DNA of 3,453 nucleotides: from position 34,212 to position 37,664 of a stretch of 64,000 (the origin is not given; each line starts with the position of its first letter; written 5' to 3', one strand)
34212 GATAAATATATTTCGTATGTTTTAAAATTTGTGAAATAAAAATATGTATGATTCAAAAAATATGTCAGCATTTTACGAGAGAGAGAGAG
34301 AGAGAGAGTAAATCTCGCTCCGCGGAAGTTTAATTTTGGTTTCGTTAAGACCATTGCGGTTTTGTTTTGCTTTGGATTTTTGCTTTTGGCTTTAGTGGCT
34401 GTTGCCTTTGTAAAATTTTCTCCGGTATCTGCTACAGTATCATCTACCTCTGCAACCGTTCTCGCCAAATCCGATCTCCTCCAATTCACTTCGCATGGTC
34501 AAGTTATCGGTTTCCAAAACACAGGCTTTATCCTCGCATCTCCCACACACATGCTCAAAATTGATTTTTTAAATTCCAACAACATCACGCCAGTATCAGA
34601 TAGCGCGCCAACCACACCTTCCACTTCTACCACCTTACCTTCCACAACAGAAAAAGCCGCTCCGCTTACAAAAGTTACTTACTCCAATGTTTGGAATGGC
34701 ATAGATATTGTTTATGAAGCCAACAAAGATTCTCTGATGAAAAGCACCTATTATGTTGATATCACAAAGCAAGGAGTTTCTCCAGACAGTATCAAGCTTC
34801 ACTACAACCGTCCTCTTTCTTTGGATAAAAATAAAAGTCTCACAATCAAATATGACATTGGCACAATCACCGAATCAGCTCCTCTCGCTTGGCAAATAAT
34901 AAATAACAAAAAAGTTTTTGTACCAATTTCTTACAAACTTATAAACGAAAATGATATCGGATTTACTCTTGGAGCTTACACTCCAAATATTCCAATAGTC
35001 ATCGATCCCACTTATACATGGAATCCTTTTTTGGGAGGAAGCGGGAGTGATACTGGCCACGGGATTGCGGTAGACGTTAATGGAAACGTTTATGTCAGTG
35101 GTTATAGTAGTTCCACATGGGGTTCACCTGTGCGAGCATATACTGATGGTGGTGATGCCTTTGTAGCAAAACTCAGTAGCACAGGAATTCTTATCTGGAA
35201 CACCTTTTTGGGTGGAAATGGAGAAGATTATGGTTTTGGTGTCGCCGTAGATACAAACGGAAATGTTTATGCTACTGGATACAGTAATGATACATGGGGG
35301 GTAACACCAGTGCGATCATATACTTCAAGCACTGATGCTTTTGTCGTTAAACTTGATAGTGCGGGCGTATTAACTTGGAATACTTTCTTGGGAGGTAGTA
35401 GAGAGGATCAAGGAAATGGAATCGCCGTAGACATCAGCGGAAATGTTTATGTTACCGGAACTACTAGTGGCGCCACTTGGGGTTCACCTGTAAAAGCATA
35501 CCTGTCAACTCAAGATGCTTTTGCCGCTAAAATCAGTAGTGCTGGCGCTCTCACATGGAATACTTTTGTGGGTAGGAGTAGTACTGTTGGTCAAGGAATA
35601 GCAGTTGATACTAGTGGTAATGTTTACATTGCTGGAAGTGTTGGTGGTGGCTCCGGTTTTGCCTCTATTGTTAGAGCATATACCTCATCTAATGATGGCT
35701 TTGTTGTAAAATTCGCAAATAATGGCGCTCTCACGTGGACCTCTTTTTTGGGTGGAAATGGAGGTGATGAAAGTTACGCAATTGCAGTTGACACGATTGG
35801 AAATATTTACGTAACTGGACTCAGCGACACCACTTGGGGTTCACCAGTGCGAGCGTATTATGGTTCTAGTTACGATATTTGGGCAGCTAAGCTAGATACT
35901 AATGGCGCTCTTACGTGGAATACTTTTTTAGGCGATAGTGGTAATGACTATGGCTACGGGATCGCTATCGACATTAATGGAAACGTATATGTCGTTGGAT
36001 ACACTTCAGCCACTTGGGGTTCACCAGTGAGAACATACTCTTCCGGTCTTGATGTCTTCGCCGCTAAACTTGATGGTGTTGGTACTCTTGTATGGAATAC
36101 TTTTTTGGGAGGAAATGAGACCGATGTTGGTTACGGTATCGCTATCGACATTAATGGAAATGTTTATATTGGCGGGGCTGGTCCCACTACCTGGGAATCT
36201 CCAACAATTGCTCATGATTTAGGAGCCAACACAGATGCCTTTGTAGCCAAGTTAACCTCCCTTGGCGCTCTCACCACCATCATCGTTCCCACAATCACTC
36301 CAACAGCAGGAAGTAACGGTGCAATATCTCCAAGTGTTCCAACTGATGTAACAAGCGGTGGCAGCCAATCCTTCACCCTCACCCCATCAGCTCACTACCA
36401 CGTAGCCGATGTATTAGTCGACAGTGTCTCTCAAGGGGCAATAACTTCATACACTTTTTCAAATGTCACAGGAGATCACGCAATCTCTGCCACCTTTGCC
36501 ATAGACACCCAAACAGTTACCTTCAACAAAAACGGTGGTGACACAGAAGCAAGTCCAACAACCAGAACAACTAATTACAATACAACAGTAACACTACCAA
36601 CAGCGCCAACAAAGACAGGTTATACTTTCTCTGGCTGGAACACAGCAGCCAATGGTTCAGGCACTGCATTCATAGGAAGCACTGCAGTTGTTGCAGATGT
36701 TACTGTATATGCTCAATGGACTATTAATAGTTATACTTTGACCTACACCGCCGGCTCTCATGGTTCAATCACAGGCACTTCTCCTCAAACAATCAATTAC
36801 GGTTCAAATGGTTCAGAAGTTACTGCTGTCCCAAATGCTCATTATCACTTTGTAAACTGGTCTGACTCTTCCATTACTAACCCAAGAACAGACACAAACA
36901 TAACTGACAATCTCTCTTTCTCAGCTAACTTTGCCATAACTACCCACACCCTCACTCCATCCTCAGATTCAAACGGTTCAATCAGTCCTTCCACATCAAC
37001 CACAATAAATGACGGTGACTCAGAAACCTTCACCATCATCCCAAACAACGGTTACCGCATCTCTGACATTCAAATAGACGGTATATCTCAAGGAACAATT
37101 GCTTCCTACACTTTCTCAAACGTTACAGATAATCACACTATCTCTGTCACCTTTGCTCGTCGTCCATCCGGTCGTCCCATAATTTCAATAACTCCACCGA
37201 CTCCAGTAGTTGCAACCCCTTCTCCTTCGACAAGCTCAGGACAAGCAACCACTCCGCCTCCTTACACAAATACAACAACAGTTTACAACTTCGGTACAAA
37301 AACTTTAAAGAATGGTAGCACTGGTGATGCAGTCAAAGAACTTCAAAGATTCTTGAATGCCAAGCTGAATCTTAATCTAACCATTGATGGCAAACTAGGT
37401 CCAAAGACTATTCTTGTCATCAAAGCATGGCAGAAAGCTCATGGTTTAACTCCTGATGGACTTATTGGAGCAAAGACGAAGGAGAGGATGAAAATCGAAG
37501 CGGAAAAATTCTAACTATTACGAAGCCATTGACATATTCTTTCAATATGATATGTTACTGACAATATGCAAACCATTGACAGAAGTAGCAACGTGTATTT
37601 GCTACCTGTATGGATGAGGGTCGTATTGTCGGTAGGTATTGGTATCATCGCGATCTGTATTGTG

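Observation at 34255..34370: (GA)10 repeat that gates translation of a 1050-aa surface protein (candidate phase-variation switch)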

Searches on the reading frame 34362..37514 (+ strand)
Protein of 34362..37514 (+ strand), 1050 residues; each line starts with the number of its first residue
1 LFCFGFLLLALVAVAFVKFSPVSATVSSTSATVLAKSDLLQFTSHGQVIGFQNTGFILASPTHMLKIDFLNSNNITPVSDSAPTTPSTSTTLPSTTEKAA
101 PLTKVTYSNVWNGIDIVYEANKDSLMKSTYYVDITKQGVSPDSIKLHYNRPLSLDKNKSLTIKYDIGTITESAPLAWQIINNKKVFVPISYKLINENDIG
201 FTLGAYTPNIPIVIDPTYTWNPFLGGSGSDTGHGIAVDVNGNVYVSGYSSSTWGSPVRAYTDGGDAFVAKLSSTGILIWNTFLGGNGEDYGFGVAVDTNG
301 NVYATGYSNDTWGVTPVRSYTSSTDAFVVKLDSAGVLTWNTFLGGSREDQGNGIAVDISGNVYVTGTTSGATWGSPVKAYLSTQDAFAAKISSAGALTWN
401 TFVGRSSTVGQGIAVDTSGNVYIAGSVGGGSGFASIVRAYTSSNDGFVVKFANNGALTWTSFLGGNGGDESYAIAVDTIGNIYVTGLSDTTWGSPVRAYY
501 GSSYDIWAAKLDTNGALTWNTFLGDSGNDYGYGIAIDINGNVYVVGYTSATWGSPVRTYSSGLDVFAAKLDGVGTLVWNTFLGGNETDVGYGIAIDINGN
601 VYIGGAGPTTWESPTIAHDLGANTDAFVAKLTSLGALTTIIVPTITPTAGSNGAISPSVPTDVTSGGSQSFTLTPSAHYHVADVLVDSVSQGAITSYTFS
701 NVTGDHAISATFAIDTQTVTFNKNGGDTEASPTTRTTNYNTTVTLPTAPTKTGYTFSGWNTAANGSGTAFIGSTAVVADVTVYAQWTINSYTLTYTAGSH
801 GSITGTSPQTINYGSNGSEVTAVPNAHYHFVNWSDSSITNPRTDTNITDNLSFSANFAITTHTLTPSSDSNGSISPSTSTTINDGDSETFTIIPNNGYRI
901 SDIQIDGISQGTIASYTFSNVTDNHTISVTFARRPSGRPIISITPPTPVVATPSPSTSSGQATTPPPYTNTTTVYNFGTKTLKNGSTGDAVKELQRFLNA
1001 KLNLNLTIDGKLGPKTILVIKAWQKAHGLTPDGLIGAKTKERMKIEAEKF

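Call 7: search_protein_families(library=pfam, proteins=[window:34362-37514:+], max_evalue=0.01)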
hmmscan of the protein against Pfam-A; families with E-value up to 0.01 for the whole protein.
window:34362-37514:+ (1050 aa): 6 families
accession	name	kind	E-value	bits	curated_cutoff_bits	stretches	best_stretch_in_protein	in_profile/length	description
PF06739.17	SBBP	-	7.4e-43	144.7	20.5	7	343-370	6-34/38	Beta-propeller repeat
PF25778.1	DUF7948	-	5.5e-30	105.4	27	1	60-217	56-214/214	Domain of unknown function (DUF7948)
PF18998.6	Flg_new_2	-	2.3e-17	63.2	23.6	2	791-859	1-71/73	Divergent InlB B-repeat domain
PF09479.16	Flg_new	-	5.3e-17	62.1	27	1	718-785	2-65/65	Listeria-Bacteroides repeat domain (List_Bact_rpt)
PF01471.23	PG_binding_1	-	1.3e-12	48.2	23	1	987-1043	1-57/57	Putative peptidoglycan binding domain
PF09374.15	PG_binding_3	-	0.005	17.4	24.6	0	990-1021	2-32/76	Predicted Peptidoglycan domain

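Call 56: find_encoding_contigs(protein=window:34395-37511:+, flank=1500, max_places=10)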
Protein seq(1039 aa) (1039 aa): no gene with exactly this product is on record in the collection.

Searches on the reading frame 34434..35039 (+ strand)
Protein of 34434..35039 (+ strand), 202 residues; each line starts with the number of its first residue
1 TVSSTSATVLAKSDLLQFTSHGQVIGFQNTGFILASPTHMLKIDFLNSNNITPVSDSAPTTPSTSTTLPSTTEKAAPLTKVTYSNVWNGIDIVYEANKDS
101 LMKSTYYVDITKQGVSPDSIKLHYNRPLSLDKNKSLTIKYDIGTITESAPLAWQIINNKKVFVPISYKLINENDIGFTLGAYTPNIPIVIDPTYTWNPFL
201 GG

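Call 34: find_homologous_proteins(query=window:34434-35039:+, max_evalue=1e-15)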
Query seq(202 aa) (202 aa): 2 proteins with E <= 1e-15 among 105 candidates.
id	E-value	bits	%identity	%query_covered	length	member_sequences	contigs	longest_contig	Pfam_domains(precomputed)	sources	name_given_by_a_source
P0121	1.5e-73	265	64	88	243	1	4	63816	PF25778.2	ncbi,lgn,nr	ncbi:MAG: hypothetical protein NT155_02905 [Candidatus Staskawiczbacteria bacterium]|nr:hypothetical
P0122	1.5e-40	157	44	93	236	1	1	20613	PF25778.2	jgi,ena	-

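Call 35: find_encoding_contigs(protein=P0121, flank=3000, max_places=10)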
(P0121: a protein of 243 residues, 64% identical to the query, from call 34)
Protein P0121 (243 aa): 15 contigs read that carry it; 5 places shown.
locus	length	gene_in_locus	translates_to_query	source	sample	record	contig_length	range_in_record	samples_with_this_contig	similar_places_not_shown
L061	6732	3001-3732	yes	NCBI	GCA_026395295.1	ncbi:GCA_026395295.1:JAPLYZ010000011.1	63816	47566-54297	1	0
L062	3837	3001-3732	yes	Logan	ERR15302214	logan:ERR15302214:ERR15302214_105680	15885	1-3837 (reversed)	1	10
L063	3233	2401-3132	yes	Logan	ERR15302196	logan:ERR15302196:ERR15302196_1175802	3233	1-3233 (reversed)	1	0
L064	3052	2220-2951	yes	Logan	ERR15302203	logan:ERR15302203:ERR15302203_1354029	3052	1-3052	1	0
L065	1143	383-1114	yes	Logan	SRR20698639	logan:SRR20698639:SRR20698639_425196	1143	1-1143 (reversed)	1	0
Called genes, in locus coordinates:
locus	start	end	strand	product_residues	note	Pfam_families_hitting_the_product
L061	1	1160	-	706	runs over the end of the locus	PF00912:Transgly, PF00905:Transpeptidase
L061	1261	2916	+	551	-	PF01293:PEPCK_ATP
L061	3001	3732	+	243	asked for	PF25778:DUF7948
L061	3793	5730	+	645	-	PF06739:SBBP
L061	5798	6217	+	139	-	-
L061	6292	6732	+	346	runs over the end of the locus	PF14528:LAGLIDADG_3 (weak)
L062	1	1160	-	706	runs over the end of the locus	PF00912:Transgly, PF00905:Transpeptidase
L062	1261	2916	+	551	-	PF01293:PEPCK_ATP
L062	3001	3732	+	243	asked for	PF25778:DUF7948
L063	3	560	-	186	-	?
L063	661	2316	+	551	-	PF01293:PEPCK_ATP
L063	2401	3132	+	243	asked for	PF25778:DUF7948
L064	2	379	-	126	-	?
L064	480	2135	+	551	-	PF01293:PEPCK_ATP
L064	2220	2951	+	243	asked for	PF25778:DUF7948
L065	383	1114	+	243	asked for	PF25778:DUF7948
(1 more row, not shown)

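Call 36: find_encoding_contigs(protein=P0122, flank=3000, max_places=10)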
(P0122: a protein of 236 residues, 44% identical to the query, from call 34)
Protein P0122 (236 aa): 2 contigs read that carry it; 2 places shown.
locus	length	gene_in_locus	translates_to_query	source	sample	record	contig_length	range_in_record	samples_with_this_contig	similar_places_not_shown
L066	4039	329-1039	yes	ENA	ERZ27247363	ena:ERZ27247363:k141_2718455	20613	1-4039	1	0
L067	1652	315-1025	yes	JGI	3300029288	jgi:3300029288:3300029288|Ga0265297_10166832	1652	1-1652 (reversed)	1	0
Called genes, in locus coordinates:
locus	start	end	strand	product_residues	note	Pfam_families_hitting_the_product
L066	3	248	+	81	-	?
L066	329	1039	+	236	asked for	PF25778:DUF7948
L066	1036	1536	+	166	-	-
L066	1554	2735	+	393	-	PF08245:Mur_ligase_M, PF02875:Mur_ligase_C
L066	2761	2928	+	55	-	-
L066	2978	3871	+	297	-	PF02578:Cu-oxidase_4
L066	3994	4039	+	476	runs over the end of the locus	PF01225:Mur_ligase, PF08245:Mur_ligase_M, PF02875:Mur_ligase_C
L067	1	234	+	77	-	?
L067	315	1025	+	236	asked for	PF25778:DUF7948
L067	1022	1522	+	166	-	-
